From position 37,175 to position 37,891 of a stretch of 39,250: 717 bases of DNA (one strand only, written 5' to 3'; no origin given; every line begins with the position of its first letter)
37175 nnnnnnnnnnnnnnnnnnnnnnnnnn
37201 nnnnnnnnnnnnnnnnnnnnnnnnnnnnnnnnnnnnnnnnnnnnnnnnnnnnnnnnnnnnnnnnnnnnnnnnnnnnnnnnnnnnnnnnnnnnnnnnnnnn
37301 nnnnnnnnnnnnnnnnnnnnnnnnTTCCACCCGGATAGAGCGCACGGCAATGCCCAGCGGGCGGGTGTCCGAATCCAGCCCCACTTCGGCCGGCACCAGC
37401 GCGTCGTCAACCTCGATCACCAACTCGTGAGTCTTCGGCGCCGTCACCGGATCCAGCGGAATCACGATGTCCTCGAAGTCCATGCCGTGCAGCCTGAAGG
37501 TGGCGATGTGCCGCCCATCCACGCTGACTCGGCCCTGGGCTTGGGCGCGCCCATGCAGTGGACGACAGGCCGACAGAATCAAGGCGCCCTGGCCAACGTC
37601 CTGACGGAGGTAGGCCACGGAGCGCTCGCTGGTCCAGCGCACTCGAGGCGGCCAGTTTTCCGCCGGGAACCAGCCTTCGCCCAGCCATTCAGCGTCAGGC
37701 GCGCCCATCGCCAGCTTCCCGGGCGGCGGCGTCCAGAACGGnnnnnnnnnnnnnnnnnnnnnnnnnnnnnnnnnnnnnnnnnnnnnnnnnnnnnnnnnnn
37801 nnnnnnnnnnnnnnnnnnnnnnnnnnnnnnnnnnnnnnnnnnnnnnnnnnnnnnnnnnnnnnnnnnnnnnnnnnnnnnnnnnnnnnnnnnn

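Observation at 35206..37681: The same ~120-aa beta-rich module recurs in three adjacent proteins: ABC ATPase C-terminus, GT2 insert and GT4 insert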

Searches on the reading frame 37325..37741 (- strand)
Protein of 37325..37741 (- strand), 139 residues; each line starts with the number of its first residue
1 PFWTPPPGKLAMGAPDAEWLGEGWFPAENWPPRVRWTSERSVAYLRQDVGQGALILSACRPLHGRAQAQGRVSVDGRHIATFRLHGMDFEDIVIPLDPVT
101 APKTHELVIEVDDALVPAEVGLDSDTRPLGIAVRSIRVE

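Call 6: search_protein_families(library=pfam, proteins=[window:37325-37741:-], max_evalue=10)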
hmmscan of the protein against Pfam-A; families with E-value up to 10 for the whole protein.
seq(139 aa): 0 families

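Call 8: find_homologous_proteins(query=window:37325-37741:-, max_evalue=0.01)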
Query seq(139 aa) (139 aa): 3 proteins with E <= 0.01 among 22 candidates.
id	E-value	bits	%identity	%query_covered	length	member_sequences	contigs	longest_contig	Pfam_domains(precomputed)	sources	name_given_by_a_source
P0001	3.3e-77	276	87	100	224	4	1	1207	-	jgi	-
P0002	1.3e-62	228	77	92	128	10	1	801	-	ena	-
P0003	8.8e-6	44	65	34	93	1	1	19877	-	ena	-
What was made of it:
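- Tried and rejected: The word-indexed homologue search with the ABC module alone returned only 3 proteins (call 8).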

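Call 59: find_related_loci(query=A5, collection=genome_contigs, flank=10000)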
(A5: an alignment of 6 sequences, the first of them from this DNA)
Query A5 (129 aa) in genome_contigs; peptide patterns used: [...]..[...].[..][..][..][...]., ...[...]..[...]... (x = any residue, [..] = any of these).
107 stretches matched a pattern; 47 encode a relative of the query (tblastn E <= 1e-3); 46 distinct loci.
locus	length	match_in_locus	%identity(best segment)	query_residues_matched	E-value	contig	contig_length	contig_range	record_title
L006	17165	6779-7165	96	1-129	5e-81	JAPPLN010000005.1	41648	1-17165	MAG: Chloroflexota bacterium isolate RHO3_bin_23 NODE_1915_length_41648_cov_31.742601, whole genome shotgun sequence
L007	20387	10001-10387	95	1-129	3e-80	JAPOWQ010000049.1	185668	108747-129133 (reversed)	MAG: Chloroflexota bacterium isolate COS2_bin_4 NODE_38_length_185668_cov_26.3183, whole genome shotgun sequence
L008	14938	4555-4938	95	2-129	2e-78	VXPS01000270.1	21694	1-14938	MAG: Chloroflexi bacterium isolate SB0662_bin_61 NODE_2286_length_21694_cov_27.415315, whole genome shotgun sequence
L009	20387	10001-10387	92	1-129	2e-77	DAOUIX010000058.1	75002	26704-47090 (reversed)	MAG TPA_asm: Chloroflexota bacterium isolate S29_215 k147_550984, whole genome shotgun sequence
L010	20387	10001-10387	91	1-129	2e-76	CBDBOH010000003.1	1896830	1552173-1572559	MAG: Chloroflexota bacterium isolate 6ed94c95-c701-4cc9-8e12-bdeb5c957f40 genome assembly, contig: contig_3, whole genom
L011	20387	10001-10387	90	1-129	3e-76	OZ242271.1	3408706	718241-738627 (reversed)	MAG: Chloroflexota bacterium isolate 28ccf5bf-4595-479e-bad6-f18457ce53ab genome assembly, chromosome: 1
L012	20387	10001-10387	91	1-129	3e-76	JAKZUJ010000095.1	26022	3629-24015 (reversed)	MAG: Chloroflexota bacterium isolate Langseth_MAG_00082 Langseth_MAG_00082_000000000095, whole genome shotgun sequence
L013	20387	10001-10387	91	1-129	9e-76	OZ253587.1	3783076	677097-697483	MAG: Chloroflexota bacterium isolate c48e1457-3bc6-4d91-b545-4e17b7aa62c7 genome assembly, chromosome: 1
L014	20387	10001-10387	91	1-129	1e-75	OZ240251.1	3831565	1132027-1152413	MAG: Chloroflexota bacterium isolate d34784d7-597f-4c6c-9d13-8b2b1f638dff genome assembly, chromosome: 1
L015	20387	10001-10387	91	1-129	9e-76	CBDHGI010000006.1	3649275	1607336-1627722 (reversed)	MAG: Chloroflexota bacterium isolate cca356c8-8f3a-46e1-bc14-440367fe4ecb genome assembly, contig: chromosome_2, whole g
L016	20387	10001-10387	88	1-129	5e-75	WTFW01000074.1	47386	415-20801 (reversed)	MAG: Chloroflexi bacterium isolate CO36386bin_13 NODE_476_length_47386_cov_16.702415, whole genome shotgun sequence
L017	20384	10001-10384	87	2-129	7e-75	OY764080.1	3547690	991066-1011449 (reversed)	MAG: Chloroflexota bacterium isolate a04a8705-9522-4335-bb9c-b9bb47e5c42e genome assembly, chromosome: 1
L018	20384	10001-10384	86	2-129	4e-74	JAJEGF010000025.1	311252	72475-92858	MAG: Chloroflexota bacterium isolate p16x44bins.42 k141_958695, whole genome shotgun sequence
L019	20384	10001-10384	85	2-129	1e-73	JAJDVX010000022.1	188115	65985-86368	MAG: Chloroflexota bacterium isolate jk18x22bins.70 k141_272776, whole genome shotgun sequence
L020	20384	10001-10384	85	2-129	1e-73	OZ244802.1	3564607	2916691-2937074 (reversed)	MAG: Chloroflexota bacterium isolate 0351a3fc-03c6-4ac3-ab3a-8938ce3ed692 genome assembly, chromosome: 1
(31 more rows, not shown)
